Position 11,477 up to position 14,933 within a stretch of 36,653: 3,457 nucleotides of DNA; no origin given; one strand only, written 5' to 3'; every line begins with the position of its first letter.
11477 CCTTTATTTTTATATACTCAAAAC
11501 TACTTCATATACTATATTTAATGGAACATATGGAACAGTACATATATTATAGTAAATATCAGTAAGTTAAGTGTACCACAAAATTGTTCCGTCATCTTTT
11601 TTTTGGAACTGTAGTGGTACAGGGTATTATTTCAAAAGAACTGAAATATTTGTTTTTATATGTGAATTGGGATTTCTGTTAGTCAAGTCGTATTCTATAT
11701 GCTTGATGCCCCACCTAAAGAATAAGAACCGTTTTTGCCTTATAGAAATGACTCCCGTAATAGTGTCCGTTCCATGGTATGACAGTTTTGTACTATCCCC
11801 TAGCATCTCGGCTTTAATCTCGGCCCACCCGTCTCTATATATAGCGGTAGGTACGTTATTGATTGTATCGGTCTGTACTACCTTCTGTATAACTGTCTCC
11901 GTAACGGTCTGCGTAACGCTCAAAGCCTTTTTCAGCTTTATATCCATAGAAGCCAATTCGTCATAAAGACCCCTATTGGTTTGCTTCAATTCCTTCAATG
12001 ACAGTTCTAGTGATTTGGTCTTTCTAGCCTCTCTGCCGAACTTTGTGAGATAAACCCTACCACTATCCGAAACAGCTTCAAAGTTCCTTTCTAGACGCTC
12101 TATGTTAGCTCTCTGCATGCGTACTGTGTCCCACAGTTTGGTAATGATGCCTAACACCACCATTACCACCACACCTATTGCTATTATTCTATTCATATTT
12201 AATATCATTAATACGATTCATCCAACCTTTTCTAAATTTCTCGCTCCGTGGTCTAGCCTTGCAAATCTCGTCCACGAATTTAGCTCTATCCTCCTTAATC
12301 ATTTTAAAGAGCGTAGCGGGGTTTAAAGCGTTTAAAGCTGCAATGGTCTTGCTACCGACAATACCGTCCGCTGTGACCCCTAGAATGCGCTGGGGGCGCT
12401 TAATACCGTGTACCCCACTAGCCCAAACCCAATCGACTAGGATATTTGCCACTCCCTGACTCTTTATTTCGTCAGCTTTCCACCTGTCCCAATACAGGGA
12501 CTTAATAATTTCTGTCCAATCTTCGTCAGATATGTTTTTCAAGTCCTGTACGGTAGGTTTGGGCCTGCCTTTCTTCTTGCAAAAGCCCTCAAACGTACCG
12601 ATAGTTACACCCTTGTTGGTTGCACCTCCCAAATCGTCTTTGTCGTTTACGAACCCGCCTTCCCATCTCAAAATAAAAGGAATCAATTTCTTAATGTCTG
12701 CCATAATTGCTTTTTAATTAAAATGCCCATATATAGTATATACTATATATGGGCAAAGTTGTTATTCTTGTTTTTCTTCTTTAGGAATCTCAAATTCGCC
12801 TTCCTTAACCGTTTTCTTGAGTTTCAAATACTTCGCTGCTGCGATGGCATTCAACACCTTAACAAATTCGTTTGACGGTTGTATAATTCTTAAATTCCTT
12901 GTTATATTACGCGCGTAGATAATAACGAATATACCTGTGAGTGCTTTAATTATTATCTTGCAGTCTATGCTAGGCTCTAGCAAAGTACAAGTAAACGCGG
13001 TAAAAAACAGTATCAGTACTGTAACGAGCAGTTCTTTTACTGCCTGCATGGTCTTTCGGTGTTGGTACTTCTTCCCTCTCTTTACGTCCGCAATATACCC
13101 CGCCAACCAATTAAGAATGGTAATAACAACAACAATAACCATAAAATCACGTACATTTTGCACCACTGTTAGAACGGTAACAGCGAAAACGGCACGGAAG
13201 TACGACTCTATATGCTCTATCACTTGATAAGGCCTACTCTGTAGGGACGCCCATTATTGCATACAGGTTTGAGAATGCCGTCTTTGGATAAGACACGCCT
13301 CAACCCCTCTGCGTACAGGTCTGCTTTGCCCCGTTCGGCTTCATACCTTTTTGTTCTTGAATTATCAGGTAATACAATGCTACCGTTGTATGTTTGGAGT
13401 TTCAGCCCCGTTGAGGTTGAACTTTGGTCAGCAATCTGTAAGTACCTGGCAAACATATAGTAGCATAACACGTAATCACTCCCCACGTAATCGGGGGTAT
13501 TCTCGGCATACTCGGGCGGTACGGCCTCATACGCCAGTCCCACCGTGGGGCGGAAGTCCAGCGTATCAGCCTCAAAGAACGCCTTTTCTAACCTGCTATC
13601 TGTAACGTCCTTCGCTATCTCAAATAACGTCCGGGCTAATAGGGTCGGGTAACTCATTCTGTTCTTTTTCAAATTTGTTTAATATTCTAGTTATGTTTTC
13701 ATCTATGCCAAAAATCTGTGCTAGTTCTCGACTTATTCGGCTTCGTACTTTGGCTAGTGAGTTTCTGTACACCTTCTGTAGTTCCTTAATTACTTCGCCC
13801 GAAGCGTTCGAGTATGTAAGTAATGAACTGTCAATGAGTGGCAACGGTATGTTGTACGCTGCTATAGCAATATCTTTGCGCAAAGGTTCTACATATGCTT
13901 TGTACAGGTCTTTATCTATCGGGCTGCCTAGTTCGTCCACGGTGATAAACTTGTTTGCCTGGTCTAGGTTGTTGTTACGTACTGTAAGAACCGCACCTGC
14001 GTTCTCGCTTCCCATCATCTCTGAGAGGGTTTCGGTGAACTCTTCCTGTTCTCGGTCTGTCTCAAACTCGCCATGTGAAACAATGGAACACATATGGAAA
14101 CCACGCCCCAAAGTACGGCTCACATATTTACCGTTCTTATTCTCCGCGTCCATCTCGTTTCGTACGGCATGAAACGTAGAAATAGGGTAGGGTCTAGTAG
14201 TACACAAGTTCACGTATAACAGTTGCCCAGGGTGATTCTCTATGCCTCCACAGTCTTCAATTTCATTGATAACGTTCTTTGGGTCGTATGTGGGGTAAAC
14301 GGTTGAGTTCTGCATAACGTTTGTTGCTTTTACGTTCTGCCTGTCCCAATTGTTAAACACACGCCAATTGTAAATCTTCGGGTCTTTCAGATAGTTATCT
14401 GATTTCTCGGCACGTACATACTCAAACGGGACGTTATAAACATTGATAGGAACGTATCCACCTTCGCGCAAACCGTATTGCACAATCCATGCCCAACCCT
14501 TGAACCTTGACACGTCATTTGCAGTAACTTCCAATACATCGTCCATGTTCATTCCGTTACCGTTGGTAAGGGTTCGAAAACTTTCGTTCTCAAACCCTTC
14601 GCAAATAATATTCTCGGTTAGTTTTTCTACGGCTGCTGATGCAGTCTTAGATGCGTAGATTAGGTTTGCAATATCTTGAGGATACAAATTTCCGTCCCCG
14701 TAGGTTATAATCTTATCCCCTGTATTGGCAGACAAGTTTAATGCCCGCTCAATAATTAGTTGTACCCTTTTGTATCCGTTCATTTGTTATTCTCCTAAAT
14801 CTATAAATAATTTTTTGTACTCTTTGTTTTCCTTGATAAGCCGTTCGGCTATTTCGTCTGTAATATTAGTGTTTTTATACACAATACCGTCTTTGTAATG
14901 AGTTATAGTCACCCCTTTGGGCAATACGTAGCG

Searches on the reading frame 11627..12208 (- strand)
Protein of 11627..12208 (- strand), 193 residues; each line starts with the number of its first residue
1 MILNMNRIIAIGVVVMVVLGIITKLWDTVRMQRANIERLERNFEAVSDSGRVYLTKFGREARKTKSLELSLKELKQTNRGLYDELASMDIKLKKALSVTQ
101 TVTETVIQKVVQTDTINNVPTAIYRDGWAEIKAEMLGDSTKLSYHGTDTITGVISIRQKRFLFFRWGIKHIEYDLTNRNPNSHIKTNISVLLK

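Call 12: search_protein_families(library=phrogs, proteins=[window:11627-12208:-])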
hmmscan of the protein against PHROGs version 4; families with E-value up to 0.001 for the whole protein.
window:11627-12208:- (193 aa): 1 family
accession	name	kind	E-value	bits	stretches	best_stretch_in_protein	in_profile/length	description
phrog_14010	-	unknown function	3.6e-24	86.5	1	13-185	7-188/197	-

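Call 17: search_dna_similar(query=window:11627-12208:-, collection=phages, mode=protein, max_rows=40)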
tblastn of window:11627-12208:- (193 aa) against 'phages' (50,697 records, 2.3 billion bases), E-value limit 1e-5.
Records with a match: 135; places in all: 135; records where one place covers at least 80% of the query: 135.
Best place of each record, by identity: 60-80% 21; <60% 114.
By first word of the organism name: Bacteroides 98; Phocaeicola 20; Parabacteroides 15; OM05-12 1; Bacteriophage 1.
By host as written in the record: Bacteroides thetaiotaomicron VPI-5482 10; Bacteroides thetaiotaomicron DA638 8; Parabacteroides merdae DA116 6; Bacteroides ovatus DA687 6; Phocaeicola dorei DA26 5; Bacteroides caccae DA679 5; Bacteroides fragilis BL19 4; Bacteroides ovatus DA735 4; and 59 more.
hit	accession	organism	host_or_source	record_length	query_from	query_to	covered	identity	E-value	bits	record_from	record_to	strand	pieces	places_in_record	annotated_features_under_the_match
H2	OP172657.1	OM05-12 phage BD166P1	OM05-12 sp003438995 DA166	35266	3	193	99%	72.8%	3e-67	228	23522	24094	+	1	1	hypothetical protein (x2)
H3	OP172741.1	Phocaeicola phage BV283P1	Phocaeicola vulgatus DA283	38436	3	193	99%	72.8%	4e-67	227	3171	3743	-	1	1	hypothetical protein (x2)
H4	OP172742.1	Phocaeicola phage BV283P2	Phocaeicola vulgatus DA283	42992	3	193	99%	72.8%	9e-67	226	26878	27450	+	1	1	hypothetical protein (x2)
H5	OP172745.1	Phocaeicola phage BV737P2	Phocaeicola vulgatus DA737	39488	3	193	99%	72.8%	6e-66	224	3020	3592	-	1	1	hypothetical protein (x2)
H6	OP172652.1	Phocaeicola phage BD26P1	Phocaeicola dorei DA26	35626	3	193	99%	72.3%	3e-67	228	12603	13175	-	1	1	hypothetical protein (x2)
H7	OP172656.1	Phocaeicola phage BD26P5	Phocaeicola dorei DA26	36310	3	193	99%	72.3%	3e-67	228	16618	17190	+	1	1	hypothetical protein (x2)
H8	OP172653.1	Phocaeicola phage BD26P2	Phocaeicola dorei DA26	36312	3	193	99%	72.3%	3e-67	228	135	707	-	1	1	hypothetical protein (x2)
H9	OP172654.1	Phocaeicola phage BD26P3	Phocaeicola dorei DA26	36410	3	193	99%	72.3%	3e-67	228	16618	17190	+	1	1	hypothetical protein (x2)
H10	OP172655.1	Phocaeicola phage BD26P4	Phocaeicola dorei DA26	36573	3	193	99%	72.3%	3e-67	228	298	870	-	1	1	hypothetical protein (x2)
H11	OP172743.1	Phocaeicola phage BV283P3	Phocaeicola vulgatus DA283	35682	3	193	99%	72.3%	4e-67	227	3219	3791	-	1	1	hypothetical protein (x2)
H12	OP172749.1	Phocaeicola phage BV741P2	Phocaeicola vulgatus DA741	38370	3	193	99%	72.3%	7e-67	226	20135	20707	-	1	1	hypothetical protein (x2)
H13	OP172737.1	Phocaeicola phage BV57P2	Phocaeicola vulgatus DA57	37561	3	193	99%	72.3%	7e-67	226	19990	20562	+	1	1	hypothetical protein (x2)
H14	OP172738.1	Phocaeicola phage BV57P3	Phocaeicola vulgatus DA57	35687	3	193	99%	71.7%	3e-67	227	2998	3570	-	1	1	hypothetical protein (x2)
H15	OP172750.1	Phocaeicola phage BV741P4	Phocaeicola vulgatus DA741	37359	3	193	99%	71.7%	4e-67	227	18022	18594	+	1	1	hypothetical protein (x2)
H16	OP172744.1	Phocaeicola phage BV674P5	Phocaeicola vulgatus DA674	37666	3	193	99%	71.7%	1e-66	225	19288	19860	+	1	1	hypothetical protein (x2)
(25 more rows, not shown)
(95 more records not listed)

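Call 23: find_related_loci(query=window:11627-12208:-, collection=viral_contigs, flank=2500)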
Query window:11627-12208:- (193 aa) in viral_contigs; peptide patterns used: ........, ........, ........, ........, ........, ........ (x = any residue, [..] = any of these).
11 stretches matched a pattern, but none encodes a relative of the query by tblastn (E <= 1e-3).

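Call 28: search_dna_similar(query=window:11627-12208:-, collection=phages, mode=protein, max_rows=45, rows=spread)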
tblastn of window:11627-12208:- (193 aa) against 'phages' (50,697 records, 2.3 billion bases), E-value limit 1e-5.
Records with a match: 135; places in all: 135; records where one place covers at least 80% of the query: 135.
Best place of each record, by identity: 60-80% 21; <60% 114.
By first word of the organism name: Bacteroides 98; Phocaeicola 20; Parabacteroides 15; OM05-12 1; Bacteriophage 1.
By host as written in the record: Bacteroides thetaiotaomicron VPI-5482 10; Bacteroides thetaiotaomicron DA638 8; Parabacteroides merdae DA116 6; Bacteroides ovatus DA687 6; Phocaeicola dorei DA26 5; Bacteroides caccae DA679 5; Bacteroides fragilis BL19 4; Bacteroides ovatus DA735 4; and 59 more.
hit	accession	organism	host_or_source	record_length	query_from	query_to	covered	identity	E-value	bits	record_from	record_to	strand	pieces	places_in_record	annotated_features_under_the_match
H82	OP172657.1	OM05-12 phage BD166P1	OM05-12 sp003438995 DA166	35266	3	193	99%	72.8%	3e-67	228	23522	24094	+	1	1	hypothetical protein (x2)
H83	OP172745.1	Phocaeicola phage BV737P2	Phocaeicola vulgatus DA737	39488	3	193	99%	72.8%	6e-66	224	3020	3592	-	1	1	hypothetical protein (x2)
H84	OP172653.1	Phocaeicola phage BD26P2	Phocaeicola dorei DA26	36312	3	193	99%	72.3%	3e-67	228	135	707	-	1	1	hypothetical protein (x2)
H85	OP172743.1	Phocaeicola phage BV283P3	Phocaeicola vulgatus DA283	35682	3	193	99%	72.3%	4e-67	227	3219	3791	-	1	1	hypothetical protein (x2)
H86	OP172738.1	Phocaeicola phage BV57P3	Phocaeicola vulgatus DA57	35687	3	193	99%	71.7%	3e-67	227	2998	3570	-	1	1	hypothetical protein (x2)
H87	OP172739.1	Phocaeicola phage BV185P1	Phocaeicola vulgatus DA185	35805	3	193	99%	71.2%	3e-66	224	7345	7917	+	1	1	hypothetical protein (x2)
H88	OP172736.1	Phocaeicola phage BV57P1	Phocaeicola vulgatus DA57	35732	3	193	99%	71.2%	1e-65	223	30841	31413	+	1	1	hypothetical protein (x2)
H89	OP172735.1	Bacteroides phage BU730P1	Bacteroides uniformis DA730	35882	23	190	87%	56.0%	7e-47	169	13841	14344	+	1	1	hypothetical protein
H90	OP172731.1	Bacteroides phage BU183P1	Bacteroides uniformis DA183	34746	23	190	87%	55.4%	5e-46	167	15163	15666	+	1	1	hypothetical protein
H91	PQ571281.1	Bacteroides phage BU2-1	Bacteroides uniformis BG2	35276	23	190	87%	55.4%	5e-46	166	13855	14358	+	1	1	hypothetical protein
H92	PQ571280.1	Bacteroides phage BU1-1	Bacteroides uniformis BG16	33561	23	190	87%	54.8%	1e-44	163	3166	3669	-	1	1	hypothetical protein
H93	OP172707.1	Bacteroides phage BS162P3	Bacteroides salyersiae BSC162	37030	26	193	87%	49.4%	4e-37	141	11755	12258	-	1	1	hypothetical protein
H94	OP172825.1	Parabacteroides phage PM116P2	Parabacteroides merdae DA116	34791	28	193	86%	41.0%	6e-28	115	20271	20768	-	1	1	hypothetical protein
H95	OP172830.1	Parabacteroides phage PM682P3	Parabacteroides merdae DA682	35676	28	193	86%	40.4%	2e-27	113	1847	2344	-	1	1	hypothetical protein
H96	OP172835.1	Parabacteroides phage PM708P4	Parabacteroides merdae DA708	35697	28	193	86%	39.8%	4e-26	110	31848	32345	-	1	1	hypothetical protein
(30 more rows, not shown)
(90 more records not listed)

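Call 40: find_encoding_contigs(protein=window:11627-12208:-, flank=1500, max_places=10)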
Protein window:11627-12208:- (193 aa): no gene with exactly this product is on record in the collection.

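Call 87: find_homologous_proteins(query=window:11627-12208:-, max_evalue=1e-20)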
Query window:11627-12208:- (193 aa): 47 proteins with E <= 1e-20 among 158 candidates.
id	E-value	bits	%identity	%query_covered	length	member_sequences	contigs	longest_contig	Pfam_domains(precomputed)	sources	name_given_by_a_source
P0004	1.1e-115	402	98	100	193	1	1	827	PF20186.4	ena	-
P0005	4.4e-113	393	97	98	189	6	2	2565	PF20186.4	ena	-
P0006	8.5e-92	324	81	98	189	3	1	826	PF20186.4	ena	-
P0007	4.0e-87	309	78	98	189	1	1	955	PF20186.4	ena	-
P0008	2.2e-81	290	75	98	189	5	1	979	PF20186.4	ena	-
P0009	1.9e-78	280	72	98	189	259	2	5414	PF20186.4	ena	-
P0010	3.6e-78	279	72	98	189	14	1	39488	PF20186.4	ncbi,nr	ncbi:hypothetical protein BV737P2_00005 [Phocaeicola phage BV737P2]|nr:hypothetical protein BV737P2_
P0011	7.7e-61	223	55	98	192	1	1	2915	PF20186.4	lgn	-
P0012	1.2e-60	222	56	98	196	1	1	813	PF20186.4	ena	-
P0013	4.6e-60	220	56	98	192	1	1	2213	PF20186.4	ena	-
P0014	6.7e-60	220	53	98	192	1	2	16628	PF20186.4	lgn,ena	-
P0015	9.2e-60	219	53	98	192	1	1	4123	PF20186.4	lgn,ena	-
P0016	9.6e-60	219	59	93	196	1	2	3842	PF20186.4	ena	-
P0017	2.3e-59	218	54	98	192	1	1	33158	PF20186.4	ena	-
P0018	6.9e-59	217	54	98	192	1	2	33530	PF20186.4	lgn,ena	-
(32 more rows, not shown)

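Call 88: find_encoding_contigs(protein=P0005, flank=2000, max_places=6)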
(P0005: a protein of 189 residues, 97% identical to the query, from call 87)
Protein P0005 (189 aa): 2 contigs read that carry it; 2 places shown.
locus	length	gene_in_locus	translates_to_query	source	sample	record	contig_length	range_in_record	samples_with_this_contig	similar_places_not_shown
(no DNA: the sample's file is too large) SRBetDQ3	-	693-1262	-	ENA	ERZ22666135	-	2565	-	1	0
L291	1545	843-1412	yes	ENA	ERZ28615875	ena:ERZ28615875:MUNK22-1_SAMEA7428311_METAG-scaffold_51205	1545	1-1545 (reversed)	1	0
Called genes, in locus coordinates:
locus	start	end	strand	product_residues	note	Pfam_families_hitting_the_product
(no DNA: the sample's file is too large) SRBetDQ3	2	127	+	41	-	?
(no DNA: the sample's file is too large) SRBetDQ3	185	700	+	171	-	PF05838:Glyco_hydro_108, PF09374:PG_binding_3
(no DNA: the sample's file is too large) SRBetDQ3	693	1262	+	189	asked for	PF20186:DUF6549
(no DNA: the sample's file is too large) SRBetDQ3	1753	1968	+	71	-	-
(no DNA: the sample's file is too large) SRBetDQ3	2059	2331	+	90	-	-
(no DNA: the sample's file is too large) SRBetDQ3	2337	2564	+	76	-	?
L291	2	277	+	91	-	?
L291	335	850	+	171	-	PF05838:Glyco_hydro_108, PF09374:PG_binding_3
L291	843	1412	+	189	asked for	PF20186:DUF6549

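Call 89: find_encoding_contigs(protein=P0004, flank=2000, max_places=4)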
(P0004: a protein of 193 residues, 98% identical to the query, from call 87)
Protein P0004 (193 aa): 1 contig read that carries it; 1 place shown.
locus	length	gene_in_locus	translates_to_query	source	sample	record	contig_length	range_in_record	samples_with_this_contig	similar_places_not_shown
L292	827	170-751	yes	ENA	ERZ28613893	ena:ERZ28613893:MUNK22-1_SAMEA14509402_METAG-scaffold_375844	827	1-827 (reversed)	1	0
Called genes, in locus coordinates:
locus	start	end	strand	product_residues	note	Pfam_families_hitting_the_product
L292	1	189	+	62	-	?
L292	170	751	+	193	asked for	PF20186:DUF6549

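Call 90: find_encoding_contigs(protein=P0006, flank=2000, max_places=4)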
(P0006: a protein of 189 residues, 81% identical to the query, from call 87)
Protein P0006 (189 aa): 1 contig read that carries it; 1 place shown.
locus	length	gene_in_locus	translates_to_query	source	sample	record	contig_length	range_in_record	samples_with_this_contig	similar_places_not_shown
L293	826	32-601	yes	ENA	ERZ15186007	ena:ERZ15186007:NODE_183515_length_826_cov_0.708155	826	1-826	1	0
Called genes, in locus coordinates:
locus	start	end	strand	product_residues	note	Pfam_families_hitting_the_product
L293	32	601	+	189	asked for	PF20186:DUF6549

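Call 91: find_encoding_contigs(protein=P0007, flank=2000, max_places=4)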
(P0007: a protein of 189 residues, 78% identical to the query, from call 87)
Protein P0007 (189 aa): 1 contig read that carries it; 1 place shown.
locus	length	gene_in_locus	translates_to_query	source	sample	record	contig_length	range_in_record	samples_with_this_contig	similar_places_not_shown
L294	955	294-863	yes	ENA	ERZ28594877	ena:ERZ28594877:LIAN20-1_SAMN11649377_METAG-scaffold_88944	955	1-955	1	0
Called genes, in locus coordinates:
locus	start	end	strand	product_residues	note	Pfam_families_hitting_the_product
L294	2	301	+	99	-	?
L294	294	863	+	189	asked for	PF20186:DUF6549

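Call 92: find_encoding_contigs(protein=P0008, flank=2000, max_places=4)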
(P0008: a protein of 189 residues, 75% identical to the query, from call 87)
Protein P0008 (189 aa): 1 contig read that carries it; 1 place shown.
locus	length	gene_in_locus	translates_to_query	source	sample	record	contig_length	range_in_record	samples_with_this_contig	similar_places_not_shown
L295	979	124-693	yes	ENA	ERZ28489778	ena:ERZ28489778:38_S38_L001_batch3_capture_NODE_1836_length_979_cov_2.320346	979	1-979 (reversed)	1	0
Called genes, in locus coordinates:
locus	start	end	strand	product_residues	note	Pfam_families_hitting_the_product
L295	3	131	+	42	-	?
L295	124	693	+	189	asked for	PF20186:DUF6549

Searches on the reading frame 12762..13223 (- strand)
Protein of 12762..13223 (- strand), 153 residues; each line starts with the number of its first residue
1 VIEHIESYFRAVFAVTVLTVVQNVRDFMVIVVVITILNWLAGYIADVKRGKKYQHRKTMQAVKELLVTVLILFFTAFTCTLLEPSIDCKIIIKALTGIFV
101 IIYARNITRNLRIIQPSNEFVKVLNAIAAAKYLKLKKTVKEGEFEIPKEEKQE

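Call 43: search_protein_families(library=phrogs, proteins=[window:12762-13223:-])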
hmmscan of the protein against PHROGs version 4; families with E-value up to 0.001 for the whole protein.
window:12762-13223:- (153 aa): 2 families
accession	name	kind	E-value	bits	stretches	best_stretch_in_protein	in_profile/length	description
phrog_15037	-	unknown function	2.6e-12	47.5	1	9-141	17-156/167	-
phrog_199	-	lysis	0.00031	20.6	1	3-138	5-138/545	holin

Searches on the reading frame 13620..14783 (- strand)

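Call 43: search_protein_families(library=phrogs, proteins=[window:13620-14783:-])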
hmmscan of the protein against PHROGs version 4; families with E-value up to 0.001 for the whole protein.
window:13620-14783:- (387 aa): 1 family
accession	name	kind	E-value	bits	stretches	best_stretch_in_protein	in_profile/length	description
phrog_11226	-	head and packaging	1.2e-40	140.7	1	17-358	16-360/388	portal protein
